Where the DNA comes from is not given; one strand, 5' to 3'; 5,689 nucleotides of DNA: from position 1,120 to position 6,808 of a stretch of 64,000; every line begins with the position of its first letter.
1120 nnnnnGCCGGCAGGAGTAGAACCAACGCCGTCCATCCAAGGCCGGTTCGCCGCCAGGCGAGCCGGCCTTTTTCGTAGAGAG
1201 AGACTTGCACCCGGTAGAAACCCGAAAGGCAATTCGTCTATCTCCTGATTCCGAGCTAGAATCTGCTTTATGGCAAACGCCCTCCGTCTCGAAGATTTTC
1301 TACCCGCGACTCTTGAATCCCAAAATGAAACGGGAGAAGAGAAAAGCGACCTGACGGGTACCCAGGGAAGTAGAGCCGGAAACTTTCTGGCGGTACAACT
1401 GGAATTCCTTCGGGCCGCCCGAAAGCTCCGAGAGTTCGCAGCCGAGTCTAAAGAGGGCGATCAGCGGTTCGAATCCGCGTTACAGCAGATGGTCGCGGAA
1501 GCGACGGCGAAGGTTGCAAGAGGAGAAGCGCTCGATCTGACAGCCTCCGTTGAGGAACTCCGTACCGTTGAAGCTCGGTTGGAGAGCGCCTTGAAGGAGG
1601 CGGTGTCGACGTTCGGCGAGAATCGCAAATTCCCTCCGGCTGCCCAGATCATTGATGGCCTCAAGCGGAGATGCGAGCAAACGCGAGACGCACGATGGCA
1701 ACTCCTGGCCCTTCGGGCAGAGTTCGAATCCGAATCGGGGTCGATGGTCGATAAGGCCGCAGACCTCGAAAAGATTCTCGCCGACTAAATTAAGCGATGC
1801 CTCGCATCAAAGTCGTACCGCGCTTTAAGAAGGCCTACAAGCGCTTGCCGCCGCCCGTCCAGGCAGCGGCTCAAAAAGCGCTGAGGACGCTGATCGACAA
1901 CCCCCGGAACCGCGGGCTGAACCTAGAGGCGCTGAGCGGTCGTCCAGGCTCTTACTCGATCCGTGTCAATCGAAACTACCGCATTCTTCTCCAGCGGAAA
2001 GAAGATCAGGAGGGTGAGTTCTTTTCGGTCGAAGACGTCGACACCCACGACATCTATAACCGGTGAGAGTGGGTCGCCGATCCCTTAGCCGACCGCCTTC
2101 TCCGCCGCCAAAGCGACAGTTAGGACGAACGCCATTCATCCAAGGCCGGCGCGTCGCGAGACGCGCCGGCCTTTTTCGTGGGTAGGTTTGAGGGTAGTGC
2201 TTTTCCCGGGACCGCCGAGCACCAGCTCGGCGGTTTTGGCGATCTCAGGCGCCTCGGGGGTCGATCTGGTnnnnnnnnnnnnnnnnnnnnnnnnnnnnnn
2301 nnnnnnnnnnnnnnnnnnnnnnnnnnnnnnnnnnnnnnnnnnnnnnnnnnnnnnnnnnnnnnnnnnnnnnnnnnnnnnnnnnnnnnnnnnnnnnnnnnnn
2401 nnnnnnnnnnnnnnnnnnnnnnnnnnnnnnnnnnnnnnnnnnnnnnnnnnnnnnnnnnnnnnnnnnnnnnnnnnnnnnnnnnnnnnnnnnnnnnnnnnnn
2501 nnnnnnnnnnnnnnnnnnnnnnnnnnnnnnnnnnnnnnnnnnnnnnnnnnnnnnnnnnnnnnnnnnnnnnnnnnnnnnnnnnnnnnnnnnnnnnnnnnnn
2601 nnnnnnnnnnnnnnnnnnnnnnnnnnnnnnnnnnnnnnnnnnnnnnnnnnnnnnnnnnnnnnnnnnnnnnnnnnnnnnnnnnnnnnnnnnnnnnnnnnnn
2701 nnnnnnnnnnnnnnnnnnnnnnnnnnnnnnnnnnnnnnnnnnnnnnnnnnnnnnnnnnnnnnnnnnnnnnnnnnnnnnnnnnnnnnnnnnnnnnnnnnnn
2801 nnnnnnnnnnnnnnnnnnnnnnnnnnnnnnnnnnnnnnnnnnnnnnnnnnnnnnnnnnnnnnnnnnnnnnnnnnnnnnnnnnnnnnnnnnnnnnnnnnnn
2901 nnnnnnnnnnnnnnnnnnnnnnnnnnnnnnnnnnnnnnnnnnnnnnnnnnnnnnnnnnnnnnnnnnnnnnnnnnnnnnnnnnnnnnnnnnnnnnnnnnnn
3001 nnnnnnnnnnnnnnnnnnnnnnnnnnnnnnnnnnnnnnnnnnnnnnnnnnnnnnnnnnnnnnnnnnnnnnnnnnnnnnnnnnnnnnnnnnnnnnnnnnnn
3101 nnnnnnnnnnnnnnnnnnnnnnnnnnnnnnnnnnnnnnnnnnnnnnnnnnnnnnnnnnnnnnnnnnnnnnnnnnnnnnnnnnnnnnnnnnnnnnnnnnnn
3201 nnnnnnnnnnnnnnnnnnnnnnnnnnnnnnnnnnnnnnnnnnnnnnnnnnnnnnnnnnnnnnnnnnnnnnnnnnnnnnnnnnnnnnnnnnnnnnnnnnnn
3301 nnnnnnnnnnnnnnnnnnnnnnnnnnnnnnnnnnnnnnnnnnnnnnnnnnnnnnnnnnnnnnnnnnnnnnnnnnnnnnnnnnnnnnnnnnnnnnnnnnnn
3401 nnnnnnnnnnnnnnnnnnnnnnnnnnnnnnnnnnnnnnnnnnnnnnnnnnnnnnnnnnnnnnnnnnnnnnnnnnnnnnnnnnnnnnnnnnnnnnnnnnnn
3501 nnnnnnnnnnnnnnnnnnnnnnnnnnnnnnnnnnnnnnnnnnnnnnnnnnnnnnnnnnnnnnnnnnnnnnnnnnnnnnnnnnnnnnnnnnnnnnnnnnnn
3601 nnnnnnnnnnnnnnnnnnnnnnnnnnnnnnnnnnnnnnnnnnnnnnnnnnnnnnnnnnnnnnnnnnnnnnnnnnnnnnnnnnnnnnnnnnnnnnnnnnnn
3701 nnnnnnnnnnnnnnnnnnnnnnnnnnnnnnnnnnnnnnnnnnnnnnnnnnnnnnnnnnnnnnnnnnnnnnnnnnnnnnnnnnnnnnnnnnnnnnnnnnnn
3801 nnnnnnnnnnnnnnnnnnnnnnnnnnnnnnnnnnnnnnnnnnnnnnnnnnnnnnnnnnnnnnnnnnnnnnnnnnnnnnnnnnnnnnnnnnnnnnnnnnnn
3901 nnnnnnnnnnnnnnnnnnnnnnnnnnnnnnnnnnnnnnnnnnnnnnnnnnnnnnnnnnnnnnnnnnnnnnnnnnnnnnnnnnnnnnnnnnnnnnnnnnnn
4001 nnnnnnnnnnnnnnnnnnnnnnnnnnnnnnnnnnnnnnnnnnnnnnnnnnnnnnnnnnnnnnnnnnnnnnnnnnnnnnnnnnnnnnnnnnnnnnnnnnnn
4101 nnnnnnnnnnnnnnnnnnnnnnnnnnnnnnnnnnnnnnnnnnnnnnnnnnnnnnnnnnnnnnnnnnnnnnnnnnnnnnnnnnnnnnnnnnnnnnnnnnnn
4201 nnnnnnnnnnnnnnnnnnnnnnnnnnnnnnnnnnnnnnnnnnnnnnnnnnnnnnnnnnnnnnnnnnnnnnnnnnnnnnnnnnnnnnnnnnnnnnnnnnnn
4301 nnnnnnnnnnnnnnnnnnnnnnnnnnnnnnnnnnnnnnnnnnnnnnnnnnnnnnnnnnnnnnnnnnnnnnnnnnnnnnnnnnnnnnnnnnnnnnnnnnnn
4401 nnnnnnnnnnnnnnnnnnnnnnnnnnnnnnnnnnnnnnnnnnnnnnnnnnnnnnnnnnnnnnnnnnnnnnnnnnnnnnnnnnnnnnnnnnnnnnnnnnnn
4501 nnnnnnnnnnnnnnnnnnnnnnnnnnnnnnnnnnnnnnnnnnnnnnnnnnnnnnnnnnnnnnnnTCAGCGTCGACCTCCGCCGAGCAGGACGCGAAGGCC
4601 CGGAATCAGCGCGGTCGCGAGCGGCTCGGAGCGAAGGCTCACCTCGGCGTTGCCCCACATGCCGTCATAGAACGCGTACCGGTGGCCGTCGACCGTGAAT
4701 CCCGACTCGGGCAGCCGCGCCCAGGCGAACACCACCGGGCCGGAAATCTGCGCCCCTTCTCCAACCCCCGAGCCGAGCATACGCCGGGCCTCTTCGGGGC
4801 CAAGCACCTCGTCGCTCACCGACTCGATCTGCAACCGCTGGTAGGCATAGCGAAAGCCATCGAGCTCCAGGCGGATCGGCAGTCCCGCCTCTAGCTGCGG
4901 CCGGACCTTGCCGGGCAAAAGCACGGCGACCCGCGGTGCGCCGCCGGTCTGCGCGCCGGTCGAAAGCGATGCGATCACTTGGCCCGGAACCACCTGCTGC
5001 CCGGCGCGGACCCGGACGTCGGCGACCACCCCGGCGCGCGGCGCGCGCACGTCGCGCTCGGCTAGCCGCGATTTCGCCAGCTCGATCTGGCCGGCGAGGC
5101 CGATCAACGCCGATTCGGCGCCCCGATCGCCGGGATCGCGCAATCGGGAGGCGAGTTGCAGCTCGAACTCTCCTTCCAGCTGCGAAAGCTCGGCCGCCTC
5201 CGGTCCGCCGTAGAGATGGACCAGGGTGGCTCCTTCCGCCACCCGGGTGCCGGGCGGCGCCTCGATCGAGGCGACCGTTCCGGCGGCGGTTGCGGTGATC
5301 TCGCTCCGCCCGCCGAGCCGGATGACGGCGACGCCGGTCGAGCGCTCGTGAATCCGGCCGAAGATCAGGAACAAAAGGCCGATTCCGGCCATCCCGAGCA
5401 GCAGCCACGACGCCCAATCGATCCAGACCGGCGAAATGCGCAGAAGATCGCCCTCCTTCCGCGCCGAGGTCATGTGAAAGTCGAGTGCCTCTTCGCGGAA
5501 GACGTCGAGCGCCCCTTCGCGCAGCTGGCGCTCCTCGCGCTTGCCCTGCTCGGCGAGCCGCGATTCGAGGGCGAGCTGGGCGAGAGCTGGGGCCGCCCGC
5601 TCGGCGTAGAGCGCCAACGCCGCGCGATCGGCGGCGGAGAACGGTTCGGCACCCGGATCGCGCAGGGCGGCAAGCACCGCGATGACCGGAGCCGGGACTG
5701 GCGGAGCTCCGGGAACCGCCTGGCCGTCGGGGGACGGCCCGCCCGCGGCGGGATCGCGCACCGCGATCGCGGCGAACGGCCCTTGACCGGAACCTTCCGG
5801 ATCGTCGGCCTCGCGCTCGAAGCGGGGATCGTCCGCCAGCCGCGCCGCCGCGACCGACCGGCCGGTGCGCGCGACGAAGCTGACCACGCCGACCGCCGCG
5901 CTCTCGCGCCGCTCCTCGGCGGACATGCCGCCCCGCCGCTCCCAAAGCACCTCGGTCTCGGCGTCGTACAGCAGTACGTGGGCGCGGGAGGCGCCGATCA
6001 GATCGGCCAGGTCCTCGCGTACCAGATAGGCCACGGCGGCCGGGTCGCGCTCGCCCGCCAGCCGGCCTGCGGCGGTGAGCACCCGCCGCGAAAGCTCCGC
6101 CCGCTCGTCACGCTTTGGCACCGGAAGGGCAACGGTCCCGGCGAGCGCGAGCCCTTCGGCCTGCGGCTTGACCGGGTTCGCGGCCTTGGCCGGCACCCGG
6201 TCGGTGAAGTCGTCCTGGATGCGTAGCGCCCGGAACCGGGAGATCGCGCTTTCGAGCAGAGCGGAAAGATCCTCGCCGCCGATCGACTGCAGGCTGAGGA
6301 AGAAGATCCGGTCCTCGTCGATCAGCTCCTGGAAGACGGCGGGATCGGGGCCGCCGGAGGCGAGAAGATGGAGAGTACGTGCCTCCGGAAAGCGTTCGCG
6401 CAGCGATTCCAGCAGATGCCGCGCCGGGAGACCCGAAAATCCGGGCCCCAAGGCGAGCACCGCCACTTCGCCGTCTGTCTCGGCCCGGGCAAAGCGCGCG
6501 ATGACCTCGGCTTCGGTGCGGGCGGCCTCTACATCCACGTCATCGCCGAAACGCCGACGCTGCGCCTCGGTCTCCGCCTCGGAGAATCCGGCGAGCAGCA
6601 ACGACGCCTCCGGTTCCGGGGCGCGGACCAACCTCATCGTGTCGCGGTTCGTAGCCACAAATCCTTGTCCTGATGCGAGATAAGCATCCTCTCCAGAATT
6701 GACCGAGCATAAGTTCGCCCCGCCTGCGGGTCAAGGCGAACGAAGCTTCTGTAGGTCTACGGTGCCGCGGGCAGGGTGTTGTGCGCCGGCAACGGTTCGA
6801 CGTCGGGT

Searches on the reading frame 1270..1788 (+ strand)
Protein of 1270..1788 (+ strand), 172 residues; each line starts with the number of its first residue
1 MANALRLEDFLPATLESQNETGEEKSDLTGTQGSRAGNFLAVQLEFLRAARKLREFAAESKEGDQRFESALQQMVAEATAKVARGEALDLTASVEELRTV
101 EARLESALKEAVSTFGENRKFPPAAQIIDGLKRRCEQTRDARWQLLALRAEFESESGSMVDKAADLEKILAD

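Call 34: search_protein_families(library=pfam, proteins=[window:1270-1788:+], max_evalue=0.001)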
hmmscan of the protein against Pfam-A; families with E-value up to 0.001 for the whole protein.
window:1270-1788:+ (172 aa): 0 families

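Call 50: search_protein_families(library=pfam, proteins=[window:1270-1788:+], max_evalue=1)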
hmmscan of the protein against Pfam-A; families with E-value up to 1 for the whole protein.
window:1270-1788:+ (172 aa): 3 families
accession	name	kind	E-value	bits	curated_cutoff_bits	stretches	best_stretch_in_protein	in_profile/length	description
PF13977.11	TetR_C_6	-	0.021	15.5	27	1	31-92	16-76/115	BetI-type transcriptional repressor, C-terminal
PF04632.18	FUSC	-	0.049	12.7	30.9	1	35-155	220-334/660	Fusaric acid resistance protein family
PF07830.18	PP2C_C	-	0.12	13.3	28.5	0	58-97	15-54/80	Protein serine/threonine phosphatase 2C, C-terminal domain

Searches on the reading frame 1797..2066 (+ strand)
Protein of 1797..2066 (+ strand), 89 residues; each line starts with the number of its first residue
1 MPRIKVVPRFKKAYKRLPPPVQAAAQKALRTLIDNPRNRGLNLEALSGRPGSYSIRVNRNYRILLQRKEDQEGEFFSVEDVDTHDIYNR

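Call 38: find_encoding_contigs(protein=window:1797-2066:+, flank=10000, max_places=3)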
Protein window:1797-2066:+ (89 aa): 2 contigs read that carry it; 2 places shown.
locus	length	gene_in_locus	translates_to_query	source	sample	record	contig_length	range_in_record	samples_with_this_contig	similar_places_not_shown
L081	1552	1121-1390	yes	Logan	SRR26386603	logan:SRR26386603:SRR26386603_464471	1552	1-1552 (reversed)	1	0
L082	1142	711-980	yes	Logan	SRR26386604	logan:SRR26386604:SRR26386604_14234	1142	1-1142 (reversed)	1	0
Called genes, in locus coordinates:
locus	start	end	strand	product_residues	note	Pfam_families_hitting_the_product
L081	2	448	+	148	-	?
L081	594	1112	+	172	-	-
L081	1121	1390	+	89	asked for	PF24732:ParE_like (weak)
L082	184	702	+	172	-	-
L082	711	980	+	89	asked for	PF24732:ParE_like (weak)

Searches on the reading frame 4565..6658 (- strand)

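Call 34: search_protein_families(library=pfam, proteins=[window:4565-6658:-], max_evalue=0.001)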
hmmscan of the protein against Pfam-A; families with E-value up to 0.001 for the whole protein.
window:4565-6658:- (697 aa): 5 families
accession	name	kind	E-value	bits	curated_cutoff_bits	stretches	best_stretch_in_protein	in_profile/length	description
PF13437.12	HlyD_3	-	3.7e-07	31.3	22.2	1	537-623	2-85/106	HlyD family secretion protein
PF00364.28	Biotin_lipoyl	-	4.3e-07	30.1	22.1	0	534-565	42-73/73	Biotin-requiring enzyme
PF01590.32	GAF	-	8.6e-06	26.8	22.4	1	206-359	2-133/133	GAF domain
PF13533.13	Biotin_lipoyl_2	-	4.3e-05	23.7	29.8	1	538-565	4-31/32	Biotin-lipoyl like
PF16576.10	HlyD_D23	-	0.0001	22.1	30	0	453-566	21-140/214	Barrel-sandwich domain of CusB or HlyD membrane-fusion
